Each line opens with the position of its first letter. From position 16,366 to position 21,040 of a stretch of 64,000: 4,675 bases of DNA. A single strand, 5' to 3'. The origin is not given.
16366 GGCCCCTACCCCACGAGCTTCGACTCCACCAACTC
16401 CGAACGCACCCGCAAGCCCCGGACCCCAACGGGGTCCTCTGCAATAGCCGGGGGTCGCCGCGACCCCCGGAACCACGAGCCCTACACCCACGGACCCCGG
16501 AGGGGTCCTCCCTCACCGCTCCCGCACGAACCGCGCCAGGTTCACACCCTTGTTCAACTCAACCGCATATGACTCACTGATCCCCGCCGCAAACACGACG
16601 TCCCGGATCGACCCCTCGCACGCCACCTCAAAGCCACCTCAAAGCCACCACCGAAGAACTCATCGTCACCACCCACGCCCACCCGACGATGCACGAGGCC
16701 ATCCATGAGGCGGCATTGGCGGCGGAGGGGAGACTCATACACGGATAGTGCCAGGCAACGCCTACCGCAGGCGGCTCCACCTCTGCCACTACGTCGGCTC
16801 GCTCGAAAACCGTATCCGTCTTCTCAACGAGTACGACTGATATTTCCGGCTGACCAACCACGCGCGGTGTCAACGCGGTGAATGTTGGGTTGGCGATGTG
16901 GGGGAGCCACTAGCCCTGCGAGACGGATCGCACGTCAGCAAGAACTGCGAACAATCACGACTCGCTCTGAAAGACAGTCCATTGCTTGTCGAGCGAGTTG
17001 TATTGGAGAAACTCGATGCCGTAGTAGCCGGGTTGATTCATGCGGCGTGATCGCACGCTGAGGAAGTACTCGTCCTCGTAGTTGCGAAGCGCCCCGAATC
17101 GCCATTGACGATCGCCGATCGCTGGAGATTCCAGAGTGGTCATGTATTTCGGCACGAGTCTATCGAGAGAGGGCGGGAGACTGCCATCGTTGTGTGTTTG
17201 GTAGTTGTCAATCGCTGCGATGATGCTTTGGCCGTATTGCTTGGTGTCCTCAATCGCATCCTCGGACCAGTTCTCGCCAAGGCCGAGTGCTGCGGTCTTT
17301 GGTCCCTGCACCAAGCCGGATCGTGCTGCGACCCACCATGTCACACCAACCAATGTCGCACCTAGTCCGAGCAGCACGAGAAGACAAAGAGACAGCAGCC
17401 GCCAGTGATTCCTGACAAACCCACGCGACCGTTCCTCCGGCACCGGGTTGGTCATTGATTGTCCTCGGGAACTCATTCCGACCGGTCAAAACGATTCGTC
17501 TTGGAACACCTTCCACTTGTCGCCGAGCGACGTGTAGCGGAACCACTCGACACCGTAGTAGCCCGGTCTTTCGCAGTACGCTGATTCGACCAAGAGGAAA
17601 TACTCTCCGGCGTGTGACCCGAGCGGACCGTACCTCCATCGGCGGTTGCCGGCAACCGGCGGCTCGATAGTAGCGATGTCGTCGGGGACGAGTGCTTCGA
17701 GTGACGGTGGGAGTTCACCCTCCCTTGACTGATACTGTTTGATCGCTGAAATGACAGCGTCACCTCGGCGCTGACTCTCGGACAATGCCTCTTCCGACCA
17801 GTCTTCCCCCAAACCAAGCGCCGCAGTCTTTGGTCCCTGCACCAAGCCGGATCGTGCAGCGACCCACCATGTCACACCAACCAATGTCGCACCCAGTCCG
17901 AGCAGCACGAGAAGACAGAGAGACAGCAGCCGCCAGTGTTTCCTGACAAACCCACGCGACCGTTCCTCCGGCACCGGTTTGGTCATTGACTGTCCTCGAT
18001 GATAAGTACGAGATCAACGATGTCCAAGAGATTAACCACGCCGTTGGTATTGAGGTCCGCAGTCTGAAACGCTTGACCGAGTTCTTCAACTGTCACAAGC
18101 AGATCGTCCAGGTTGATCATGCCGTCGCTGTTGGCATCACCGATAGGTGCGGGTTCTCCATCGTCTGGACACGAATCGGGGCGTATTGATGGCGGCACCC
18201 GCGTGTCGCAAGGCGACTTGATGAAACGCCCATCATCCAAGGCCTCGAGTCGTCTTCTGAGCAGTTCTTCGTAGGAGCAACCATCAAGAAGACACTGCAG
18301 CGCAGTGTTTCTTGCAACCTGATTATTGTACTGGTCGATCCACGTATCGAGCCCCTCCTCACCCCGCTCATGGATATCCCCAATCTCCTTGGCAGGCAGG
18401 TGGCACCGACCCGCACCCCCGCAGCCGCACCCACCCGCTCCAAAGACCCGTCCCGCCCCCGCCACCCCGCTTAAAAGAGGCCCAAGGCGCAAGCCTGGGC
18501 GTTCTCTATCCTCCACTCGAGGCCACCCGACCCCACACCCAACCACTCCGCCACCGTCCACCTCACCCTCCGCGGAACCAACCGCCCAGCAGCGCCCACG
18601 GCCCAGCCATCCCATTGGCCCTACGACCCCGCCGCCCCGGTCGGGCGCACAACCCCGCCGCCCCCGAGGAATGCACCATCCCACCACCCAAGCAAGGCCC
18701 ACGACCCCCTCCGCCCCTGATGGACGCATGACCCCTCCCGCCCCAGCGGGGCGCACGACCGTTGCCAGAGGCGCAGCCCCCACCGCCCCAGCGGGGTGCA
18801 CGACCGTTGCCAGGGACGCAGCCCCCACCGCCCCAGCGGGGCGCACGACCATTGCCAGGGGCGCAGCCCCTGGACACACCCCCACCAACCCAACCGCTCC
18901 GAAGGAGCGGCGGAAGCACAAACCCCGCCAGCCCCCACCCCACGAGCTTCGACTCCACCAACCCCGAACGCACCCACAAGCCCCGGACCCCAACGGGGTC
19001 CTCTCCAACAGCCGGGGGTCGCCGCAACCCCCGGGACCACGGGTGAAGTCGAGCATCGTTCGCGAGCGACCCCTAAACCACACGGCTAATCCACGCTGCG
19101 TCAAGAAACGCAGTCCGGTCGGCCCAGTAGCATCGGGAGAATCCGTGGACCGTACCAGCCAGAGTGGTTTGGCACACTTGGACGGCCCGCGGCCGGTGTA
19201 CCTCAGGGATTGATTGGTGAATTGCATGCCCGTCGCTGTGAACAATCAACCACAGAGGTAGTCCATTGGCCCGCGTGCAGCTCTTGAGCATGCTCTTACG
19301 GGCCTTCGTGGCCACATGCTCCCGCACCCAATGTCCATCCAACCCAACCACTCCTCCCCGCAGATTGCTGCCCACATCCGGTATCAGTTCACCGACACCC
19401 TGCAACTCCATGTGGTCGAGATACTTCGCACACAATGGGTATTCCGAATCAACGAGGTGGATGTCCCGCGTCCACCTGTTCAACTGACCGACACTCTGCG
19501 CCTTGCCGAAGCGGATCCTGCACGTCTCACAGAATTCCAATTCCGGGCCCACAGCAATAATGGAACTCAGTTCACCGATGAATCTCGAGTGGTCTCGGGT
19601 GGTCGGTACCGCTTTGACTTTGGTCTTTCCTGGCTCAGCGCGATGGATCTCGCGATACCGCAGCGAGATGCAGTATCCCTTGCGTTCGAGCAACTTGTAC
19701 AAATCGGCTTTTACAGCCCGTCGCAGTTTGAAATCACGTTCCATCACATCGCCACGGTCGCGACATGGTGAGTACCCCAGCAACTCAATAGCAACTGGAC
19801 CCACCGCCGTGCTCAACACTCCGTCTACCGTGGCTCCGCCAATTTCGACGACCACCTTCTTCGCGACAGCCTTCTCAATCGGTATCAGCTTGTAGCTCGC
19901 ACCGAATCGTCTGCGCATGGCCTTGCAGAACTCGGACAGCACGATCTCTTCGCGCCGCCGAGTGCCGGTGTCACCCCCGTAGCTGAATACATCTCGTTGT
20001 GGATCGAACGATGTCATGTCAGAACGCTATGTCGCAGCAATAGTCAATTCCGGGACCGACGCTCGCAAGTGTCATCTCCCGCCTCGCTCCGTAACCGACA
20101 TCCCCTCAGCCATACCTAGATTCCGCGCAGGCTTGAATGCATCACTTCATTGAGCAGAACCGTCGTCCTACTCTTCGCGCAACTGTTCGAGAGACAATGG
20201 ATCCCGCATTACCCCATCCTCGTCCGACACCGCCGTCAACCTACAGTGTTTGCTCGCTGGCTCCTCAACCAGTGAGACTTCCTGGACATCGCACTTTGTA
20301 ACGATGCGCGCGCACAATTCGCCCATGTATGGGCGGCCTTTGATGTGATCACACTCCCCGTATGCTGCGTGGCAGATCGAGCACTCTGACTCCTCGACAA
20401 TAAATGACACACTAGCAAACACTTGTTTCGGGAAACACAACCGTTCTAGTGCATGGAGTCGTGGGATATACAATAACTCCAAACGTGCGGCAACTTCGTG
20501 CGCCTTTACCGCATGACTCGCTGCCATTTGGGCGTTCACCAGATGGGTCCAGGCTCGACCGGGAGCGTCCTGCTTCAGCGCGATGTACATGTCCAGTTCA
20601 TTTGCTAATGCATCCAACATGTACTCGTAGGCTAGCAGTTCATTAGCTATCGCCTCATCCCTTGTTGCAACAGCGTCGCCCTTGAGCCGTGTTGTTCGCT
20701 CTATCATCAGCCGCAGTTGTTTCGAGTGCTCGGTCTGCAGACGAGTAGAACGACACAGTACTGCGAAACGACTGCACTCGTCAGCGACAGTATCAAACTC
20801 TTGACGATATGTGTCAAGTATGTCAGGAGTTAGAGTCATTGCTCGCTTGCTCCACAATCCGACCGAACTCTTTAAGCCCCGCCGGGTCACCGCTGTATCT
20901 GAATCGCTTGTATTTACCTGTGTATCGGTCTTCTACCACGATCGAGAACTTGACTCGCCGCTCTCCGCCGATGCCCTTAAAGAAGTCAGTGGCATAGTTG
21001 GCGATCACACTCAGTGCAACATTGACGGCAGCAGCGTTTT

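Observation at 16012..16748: Synonymously recoded duplicate of the lpdA 3' end: an att-like 43-nt perfect repeat marking an insertion point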

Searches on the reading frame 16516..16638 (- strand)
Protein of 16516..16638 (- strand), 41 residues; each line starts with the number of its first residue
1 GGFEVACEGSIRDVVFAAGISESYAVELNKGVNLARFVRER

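Call 90: find_homologous_proteins(query=window:16516-16638:-, max_evalue=10)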
Query seq(41 aa): no candidate shares three 5-residue words with the query. No homologue found.

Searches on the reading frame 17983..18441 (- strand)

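Call 52: search_protein_families(library=pfam, proteins=[window:17983-18441:-], max_evalue=0.01)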
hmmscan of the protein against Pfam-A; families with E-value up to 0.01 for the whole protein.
window:17983-18441:- (152 aa): 2 families
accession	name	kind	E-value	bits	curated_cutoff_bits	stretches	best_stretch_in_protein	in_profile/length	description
PF00036.39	EF-hand_1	-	0.00029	20.6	25.4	0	120-144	1-25/29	EF hand domain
PF00404.24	Dockerin_1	-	0.005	17.4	22.9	0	101-141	2-49/57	Dockerin type I domain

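Call 53: search_protein_families(library=padloc, proteins=[window:17983-18441:-], max_evalue=0.01)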
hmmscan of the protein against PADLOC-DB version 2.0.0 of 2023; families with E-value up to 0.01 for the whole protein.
window:17983-18441:- (152 aa): 0 families

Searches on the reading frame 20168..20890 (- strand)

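Call 7: search_protein_families(library=pfam, proteins=[window:20168-20890:-], max_evalue=0.01)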
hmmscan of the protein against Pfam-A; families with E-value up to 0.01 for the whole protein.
window:20168-20890:- (240 aa): 0 families

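Call 18: search_protein_families(library=ncbifam, proteins=[window:20168-20890:-], max_evalue=0.01)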
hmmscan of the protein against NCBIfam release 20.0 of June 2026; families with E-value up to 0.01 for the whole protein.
window:20168-20890:- (240 aa): 0 families

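Call 53: search_protein_families(library=padloc, proteins=[window:20168-20890:-], max_evalue=0.01)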
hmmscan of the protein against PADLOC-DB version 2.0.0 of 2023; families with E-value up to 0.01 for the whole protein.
window:20168-20890:- (240 aa): 0 families

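Call 91: search_protein_families(library=phrogs, proteins=[window:20168-20890:-], max_evalue=0.01)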
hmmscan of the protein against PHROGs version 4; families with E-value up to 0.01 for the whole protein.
window:20168-20890:- (240 aa): 1 family
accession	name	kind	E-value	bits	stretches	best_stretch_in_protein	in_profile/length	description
phrog_16951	-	unknown function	7.5e-08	32.9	1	159-216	136-196/312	-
